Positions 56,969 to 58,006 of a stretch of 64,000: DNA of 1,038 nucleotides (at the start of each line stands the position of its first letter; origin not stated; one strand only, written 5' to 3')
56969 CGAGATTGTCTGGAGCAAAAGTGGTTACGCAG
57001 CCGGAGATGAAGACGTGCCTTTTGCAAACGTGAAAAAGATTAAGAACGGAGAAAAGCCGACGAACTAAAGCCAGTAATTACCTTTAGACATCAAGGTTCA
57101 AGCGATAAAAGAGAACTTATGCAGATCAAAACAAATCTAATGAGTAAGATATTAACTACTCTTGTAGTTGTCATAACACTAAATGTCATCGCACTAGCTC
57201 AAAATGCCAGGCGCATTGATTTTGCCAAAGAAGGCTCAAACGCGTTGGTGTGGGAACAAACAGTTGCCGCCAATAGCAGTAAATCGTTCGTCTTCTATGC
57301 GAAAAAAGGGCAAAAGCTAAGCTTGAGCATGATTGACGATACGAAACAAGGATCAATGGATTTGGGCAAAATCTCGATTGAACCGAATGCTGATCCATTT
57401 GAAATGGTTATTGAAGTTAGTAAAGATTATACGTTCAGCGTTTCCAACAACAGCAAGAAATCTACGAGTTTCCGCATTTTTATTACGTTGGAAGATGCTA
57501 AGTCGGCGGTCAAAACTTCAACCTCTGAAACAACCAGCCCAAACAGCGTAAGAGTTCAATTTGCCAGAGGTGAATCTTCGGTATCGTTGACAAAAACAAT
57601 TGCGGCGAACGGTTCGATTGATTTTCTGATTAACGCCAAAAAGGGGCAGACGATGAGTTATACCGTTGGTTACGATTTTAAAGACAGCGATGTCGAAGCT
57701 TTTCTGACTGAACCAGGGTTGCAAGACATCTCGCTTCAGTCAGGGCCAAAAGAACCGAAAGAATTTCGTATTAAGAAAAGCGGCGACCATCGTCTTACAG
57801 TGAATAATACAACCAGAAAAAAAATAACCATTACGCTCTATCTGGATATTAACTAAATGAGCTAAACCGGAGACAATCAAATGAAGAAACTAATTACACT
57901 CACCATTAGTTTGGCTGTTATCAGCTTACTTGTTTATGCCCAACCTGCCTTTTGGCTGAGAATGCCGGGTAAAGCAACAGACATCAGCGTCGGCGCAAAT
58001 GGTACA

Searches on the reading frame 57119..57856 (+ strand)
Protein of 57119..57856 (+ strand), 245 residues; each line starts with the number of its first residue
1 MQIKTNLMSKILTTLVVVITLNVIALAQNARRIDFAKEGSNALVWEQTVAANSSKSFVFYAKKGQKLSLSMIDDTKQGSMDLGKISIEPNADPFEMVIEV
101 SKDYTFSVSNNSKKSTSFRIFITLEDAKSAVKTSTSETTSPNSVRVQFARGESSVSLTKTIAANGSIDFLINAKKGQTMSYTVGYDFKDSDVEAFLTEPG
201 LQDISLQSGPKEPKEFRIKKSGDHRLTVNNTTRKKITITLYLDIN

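Call 3: search_protein_families(library=pfam, proteins=[window:57119-57856:+], max_evalue=1)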
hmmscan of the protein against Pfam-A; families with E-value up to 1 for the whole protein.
window:57119-57856:+ (245 aa): 5 families
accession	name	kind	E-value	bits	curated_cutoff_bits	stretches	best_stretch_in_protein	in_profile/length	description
PF01105.29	EMP24_GP25L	-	0.0017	18.9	25.9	1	169-244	14-95/182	emp24/gp25L/p24 family/GOLD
PF21160.3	PrkC-like_PASTA-like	-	0.064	14.1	27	1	153-188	30-65/74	Serine/threonine protein kinase-like, C-terminal PASTA-like domain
PF24354.1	NDNF_N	-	0.098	12.7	25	1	99-125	102-128/133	Neuron-derived neurotrophic factor, N-terminal domain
PF16729.10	DUF5067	-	0.27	11.6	27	0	105-193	48-121/126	Domain of unknown function (DUF5067)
PF19190.6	BACON_2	-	0.72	10.3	25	0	85-164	2-79/94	Viral BACON domain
